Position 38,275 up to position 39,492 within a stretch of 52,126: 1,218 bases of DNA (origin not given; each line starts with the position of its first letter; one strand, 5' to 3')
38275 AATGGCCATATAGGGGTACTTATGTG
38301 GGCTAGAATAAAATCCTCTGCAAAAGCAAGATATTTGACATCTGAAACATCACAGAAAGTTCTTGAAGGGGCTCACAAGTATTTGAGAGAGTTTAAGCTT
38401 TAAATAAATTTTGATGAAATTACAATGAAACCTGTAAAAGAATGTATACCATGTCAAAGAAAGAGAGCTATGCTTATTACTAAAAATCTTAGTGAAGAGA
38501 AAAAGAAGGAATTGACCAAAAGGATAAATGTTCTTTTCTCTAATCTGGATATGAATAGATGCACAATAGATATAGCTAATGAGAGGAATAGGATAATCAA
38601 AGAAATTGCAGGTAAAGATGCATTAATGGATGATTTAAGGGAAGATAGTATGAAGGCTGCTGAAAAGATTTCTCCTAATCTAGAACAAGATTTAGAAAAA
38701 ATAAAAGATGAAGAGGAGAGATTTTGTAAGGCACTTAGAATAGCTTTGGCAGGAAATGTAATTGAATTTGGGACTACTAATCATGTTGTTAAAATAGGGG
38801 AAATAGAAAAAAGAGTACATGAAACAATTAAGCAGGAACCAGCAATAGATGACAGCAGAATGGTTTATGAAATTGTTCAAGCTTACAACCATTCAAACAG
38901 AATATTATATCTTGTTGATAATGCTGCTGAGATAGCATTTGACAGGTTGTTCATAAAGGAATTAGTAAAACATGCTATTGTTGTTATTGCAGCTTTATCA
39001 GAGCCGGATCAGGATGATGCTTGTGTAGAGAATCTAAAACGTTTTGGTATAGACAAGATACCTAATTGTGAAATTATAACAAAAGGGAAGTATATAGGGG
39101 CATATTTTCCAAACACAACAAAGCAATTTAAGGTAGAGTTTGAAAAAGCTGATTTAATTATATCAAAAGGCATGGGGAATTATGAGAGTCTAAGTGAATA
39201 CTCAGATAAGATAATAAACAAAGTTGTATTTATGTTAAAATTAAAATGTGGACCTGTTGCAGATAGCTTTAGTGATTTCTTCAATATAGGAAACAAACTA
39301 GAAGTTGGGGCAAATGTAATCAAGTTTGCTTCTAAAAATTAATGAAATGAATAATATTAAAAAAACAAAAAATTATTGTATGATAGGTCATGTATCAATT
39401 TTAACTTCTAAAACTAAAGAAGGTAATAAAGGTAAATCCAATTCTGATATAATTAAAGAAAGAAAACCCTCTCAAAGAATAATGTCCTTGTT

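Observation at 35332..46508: Candidate undescribed pathway: RuBisCO-like protein, kinase, DUF89 phosphatase and glycyl radical eliminase coupled to a flippase and a CDP-alcohol transfer module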

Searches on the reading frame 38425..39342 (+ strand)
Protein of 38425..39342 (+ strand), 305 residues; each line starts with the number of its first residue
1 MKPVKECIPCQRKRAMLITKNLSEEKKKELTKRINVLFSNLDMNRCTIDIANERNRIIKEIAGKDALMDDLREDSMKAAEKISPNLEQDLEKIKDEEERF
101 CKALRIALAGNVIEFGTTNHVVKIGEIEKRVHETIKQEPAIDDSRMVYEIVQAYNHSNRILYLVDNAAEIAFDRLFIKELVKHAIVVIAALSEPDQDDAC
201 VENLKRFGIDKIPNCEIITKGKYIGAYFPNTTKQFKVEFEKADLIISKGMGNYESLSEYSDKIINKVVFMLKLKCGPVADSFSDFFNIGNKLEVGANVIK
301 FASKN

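Call 3: search_protein_families(library=pfam, proteins=[window:38425-39342:+], max_evalue=0.01)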
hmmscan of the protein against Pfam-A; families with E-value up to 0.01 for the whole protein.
window:38425-39342:+ (305 aa): 1 family
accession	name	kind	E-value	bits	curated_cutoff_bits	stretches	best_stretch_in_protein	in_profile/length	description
PF01937.24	ARMT1-like_dom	-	2.9e-45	155.2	25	1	5-281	3-302/311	Damage-control phosphatase ARMT1-like domain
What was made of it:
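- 38425..39342 (+): DUF89/ARMT1-type metal-dependent phosphatase, filling the cassette's phosphatase role. PF01937 at 155 bits (call 3).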

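Call 4: search_protein_families(library=ncbifam, proteins=[window:38425-39342:+], max_evalue=0.01)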
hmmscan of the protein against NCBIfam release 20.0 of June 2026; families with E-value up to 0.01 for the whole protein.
window:38425-39342:+ (305 aa): 2 families
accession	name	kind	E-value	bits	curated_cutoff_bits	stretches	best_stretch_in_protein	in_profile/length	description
NF040824.1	damage_ctl_Phtase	equivalog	1.3e-35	123.2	440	1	2-280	2-270/282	damage-control phosphatase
NF041594.1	dam_ctlPhtase_Archglob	equivalog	4.3e-31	108.4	500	1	6-281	6-274/287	damage-control phosphatase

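Call 25: search_solved_structures(query=window:38425-39342:+, max_evalue=0.001, show_alignments=1)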
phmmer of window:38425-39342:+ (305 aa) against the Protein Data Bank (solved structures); distinct sequences matched with E-value up to 0.001: 2.
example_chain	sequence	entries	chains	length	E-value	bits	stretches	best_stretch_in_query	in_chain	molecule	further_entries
2g8l_A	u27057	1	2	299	5.8e-25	91.5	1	74-280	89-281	287aa long hypothetical protein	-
2ffj_A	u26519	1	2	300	2e-23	86.4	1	32-282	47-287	conserved hypothetical protein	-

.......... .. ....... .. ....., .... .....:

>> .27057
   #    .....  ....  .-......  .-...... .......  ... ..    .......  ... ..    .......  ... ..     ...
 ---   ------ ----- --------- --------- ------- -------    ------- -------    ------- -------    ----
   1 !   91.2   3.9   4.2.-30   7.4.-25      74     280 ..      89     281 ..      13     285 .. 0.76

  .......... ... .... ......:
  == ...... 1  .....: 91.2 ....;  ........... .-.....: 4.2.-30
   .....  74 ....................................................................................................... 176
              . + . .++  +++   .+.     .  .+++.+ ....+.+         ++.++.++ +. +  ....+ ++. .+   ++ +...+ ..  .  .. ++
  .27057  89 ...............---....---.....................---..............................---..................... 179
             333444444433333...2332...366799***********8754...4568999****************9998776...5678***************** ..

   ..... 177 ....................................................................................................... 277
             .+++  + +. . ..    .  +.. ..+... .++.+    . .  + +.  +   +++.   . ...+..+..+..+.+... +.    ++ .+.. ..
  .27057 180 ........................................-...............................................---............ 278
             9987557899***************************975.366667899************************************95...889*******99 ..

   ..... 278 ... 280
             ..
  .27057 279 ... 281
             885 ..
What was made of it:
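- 38425..39342 (+): PDB 2g8l scores 91 bits (call 25).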
